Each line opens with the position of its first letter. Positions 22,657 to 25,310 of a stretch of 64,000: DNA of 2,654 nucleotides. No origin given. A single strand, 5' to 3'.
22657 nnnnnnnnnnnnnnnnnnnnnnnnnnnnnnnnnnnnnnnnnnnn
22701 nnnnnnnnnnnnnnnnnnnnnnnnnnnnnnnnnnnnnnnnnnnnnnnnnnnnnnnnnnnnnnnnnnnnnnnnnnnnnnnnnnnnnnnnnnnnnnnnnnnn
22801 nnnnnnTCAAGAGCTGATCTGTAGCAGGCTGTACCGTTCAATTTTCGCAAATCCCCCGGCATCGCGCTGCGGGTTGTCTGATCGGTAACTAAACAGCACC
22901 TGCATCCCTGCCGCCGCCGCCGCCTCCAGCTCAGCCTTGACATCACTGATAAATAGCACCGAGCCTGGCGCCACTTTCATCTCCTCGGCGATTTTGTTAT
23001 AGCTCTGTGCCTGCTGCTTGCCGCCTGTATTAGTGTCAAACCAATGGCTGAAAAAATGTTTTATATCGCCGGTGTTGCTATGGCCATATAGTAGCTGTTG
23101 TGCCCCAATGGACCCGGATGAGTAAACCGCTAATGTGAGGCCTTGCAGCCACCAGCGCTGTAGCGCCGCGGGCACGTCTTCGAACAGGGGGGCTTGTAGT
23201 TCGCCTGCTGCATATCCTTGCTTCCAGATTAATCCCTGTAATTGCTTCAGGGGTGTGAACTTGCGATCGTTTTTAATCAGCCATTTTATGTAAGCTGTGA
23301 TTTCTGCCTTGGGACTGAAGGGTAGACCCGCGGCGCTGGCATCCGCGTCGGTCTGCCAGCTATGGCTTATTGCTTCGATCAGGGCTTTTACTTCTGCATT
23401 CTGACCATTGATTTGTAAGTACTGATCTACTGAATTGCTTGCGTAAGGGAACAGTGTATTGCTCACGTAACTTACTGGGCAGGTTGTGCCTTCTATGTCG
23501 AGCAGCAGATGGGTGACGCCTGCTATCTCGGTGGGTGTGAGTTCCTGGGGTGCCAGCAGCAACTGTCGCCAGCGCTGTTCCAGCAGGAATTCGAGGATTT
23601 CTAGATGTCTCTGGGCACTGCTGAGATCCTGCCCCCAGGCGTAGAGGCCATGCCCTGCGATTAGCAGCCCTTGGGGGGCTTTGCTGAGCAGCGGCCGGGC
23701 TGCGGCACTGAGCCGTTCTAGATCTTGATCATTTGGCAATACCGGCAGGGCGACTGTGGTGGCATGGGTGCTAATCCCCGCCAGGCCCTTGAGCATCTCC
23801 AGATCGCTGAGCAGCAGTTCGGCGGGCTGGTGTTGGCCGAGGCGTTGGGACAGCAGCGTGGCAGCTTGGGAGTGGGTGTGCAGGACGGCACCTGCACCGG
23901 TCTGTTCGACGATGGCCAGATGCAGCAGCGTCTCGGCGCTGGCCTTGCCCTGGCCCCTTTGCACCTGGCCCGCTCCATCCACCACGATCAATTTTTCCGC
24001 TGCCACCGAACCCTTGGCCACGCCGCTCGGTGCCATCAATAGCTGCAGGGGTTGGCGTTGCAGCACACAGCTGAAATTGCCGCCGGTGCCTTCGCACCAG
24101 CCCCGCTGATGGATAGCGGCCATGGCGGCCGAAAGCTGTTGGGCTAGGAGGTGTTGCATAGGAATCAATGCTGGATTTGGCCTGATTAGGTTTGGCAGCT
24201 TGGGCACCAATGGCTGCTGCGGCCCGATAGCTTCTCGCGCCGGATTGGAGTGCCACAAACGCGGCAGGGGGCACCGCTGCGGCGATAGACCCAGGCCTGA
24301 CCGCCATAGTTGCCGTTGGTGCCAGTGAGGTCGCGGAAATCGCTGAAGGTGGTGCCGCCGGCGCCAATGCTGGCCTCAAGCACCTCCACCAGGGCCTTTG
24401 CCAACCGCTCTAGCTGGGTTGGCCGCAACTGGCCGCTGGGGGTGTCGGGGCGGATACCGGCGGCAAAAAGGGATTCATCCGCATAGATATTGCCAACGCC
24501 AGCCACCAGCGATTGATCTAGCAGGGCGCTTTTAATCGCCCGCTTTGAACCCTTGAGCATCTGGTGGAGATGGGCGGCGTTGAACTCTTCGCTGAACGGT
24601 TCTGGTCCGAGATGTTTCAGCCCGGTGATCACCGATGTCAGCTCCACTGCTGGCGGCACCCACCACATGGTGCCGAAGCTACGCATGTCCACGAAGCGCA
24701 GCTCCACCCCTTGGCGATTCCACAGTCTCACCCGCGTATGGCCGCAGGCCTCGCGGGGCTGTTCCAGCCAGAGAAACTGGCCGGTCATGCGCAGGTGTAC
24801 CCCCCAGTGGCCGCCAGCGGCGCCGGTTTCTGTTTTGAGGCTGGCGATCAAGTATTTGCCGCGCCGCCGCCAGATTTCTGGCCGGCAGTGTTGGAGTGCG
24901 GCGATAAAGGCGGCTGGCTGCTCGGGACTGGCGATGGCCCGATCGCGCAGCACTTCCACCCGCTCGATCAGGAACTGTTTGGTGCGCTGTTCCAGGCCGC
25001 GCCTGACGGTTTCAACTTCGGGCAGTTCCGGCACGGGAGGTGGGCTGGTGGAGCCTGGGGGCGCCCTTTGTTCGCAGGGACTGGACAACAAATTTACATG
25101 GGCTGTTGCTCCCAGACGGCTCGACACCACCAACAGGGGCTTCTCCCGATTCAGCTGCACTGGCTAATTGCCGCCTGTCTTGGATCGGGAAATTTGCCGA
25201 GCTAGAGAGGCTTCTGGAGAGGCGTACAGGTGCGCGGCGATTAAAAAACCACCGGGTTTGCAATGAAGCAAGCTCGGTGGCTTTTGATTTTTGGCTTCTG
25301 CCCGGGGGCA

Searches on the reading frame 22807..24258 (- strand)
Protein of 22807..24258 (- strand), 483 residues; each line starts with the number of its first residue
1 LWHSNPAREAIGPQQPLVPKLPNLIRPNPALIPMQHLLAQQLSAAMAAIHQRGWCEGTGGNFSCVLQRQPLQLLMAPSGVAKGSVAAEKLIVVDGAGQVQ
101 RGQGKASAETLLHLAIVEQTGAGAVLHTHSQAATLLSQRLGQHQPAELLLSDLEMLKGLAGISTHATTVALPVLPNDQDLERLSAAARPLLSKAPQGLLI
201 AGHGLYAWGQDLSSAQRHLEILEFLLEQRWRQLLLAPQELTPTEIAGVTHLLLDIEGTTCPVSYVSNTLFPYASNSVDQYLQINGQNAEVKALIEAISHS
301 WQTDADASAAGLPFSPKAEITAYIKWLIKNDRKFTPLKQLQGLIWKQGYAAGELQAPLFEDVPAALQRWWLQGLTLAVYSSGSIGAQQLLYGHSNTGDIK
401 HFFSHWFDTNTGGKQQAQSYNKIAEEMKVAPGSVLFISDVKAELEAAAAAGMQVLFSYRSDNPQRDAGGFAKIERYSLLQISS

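Call 55: search_protein_families(library=pfam, proteins=[window:22807-24258:-], max_evalue=0.0001)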
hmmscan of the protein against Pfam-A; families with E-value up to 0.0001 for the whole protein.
window:22807-24258:- (483 aa): 3 families
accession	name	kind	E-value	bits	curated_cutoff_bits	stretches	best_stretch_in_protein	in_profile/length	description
PF00596.27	Aldolase_II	-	3.2e-36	125.4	22.2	1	40-228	1-181/183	Class II Aldolase and Adducin N-terminal domain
PF00702.32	Hydrolase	-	4.2e-10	40.8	26.4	1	251-451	4-191/191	haloacid dehalogenase-like hydrolase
PF13419.12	HAD_2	-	4.4e-05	24.1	23.8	1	356-455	78-176/178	Haloacid dehalogenase-like hydrolase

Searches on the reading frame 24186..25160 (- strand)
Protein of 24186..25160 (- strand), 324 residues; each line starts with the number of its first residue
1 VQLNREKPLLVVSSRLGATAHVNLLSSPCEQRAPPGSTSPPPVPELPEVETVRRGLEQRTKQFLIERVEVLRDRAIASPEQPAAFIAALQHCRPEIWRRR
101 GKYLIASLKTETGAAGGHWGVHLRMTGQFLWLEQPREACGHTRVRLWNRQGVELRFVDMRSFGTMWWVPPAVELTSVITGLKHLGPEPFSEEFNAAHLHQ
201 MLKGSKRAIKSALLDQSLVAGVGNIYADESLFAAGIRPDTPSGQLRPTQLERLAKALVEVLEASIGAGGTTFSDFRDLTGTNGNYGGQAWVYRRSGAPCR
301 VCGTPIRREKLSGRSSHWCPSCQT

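Call 55: search_protein_families(library=pfam, proteins=[window:24186-25160:-], max_evalue=0.0001)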
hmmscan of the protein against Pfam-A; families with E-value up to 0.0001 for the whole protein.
window:24186-25160:- (324 aa): 3 families
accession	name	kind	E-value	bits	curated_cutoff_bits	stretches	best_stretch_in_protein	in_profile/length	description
PF01149.29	Fapy_DNA_glyco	-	5.2e-31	108.1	25.5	1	44-165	2-117/117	Formamidopyrimidine-DNA glycosylase N-terminal domain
PF06831.19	H2TH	-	2.2e-29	101.7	34.7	1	184-273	1-90/93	Formamidopyrimidine-DNA glycosylase H2TH domain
PF06827.20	zf-FPG_IleRS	-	9.1e-09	35.4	21.3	1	298-323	3-28/30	Zinc finger found in FPG and IleRS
